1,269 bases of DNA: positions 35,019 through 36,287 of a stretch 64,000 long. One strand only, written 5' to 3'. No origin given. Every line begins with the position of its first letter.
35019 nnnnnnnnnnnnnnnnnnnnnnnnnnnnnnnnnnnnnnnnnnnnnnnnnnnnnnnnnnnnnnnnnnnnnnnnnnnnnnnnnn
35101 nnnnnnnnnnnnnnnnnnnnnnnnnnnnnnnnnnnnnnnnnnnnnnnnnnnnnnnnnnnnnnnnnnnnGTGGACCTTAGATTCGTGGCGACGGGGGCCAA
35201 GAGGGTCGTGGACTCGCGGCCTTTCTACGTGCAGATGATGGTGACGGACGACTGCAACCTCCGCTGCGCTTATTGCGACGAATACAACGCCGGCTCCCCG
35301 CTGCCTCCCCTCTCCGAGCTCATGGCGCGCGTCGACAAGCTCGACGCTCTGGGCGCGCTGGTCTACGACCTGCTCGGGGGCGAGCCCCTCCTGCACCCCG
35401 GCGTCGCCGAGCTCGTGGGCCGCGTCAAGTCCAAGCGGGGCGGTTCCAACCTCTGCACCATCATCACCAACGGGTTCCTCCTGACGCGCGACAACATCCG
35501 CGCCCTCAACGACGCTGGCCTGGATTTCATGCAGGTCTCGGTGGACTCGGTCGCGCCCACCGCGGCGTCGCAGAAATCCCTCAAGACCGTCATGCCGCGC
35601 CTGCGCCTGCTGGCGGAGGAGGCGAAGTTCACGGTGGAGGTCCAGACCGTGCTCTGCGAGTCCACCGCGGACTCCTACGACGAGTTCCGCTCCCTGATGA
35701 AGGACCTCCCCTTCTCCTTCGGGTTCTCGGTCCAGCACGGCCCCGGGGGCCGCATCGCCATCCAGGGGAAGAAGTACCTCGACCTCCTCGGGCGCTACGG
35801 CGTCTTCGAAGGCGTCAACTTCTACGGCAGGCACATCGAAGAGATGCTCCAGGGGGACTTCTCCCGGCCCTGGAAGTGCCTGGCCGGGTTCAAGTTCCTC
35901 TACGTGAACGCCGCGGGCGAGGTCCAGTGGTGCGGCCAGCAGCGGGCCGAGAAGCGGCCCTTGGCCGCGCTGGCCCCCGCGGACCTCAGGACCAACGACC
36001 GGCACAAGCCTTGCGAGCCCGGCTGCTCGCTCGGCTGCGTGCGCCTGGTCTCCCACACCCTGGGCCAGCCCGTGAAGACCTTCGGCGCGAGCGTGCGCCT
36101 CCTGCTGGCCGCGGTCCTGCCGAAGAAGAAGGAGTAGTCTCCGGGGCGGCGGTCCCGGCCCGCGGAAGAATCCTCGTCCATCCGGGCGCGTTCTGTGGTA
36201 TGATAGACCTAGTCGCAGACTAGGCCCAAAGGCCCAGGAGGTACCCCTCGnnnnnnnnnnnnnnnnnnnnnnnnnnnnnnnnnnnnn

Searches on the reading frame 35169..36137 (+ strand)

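Call 77: search_protein_families(library=pfam, proteins=[window:35169-36137:+], max_evalue=0.001)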
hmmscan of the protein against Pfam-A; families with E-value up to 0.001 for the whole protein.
window:35169-36137:+ (322 aa): 1 family
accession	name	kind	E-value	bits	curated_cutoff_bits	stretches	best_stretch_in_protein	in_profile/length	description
PF04055.27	Radical_SAM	-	1.7e-16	61.3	29.5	1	25-131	3-115/166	Radical SAM superfamily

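Call 78: search_protein_families(library=ncbifam, proteins=[window:35169-36137:+], max_evalue=0.001)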
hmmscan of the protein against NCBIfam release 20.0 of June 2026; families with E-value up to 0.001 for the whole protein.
window:35169-36137:+ (322 aa): 47 families (the best 25 are shown)
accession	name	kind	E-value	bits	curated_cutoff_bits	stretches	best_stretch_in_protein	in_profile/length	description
TIGR02666.1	moaA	equivalog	1.2e-19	70.5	284.05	1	20-168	11-170/336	GTP 3',8-cyclase MoaA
TIGR04311.1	rSAM_Geo_metal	subfamily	1.9e-13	50.3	400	1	21-135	5-122/423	radical SAM/SPASM family putative metalloenzyme maturase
TIGR02668.1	moaA_archaeal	equivalog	1.2e-12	47.4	325.25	1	21-132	12-123/303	GTP 3',8-cyclase MoaA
TIGR02109.1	PQQ_syn_pqqE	equivalog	2.5e-12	46.4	381.35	1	18-135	6-123/358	pyrroloquinoline quinone biosynthesis protein PqqE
TIGR04347.1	pseudo_SAM_Halo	equivalog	6.3e-12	45.4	525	1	16-129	36-148/390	TIGR04347 family pseudo-SAM/SPASM protein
TIGR04545.1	rSAM_ahbD_hemeb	equivalog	2.3e-11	43.7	500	1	24-141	5-120/339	heme b synthase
NF001199.0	PRK00164.2-1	equivalog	2.5e-11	43.3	231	1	22-131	15-124/308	GTP 3',8-cyclase MoaA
TIGR04317.1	W_rSAM_matur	equivalog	4.8e-11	42.4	380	1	22-150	7-138/349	tungsten cofactor oxidoreductase radical SAM maturase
TIGR04051.1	rSAM_NirJ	equivalog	7.9e-11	41.5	515.45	1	26-179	9-165/354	heme d1 biosynthesis radical SAM protein NirJ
TIGR04303.1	GeoRSP_rSAM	equivalog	8.3e-11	42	400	1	18-167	4-154/325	GeoRSP system radical SAM/SPASM protein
TIGR04055.1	rSAM_NirJ2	equivalog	9.4e-11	41.8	500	1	24-133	5-113/326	putative heme d1 biosynthesis radical SAM protein NirJ2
NF038283.1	viperin_w_prok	equivalog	1.1e-10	41.1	180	1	24-132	7-121/281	viperin family antiviral radical SAM protein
TIGR04546.1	rSAM_ahbC_deAc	equivalog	2.7e-10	39.6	650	1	14-137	35-157/390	12,18-didecarboxysiroheme deacetylase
TIGR04280.1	geopep_mat_rSAM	hypoth_equivalog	8.5e-10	38.2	400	1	16-180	81-257/428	geopeptide radical SAM maturase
NF049973.1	radical_Rv1681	equivalog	1.1e-09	37.7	380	1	26-180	79-237/326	Rv1681 family radical SAM protein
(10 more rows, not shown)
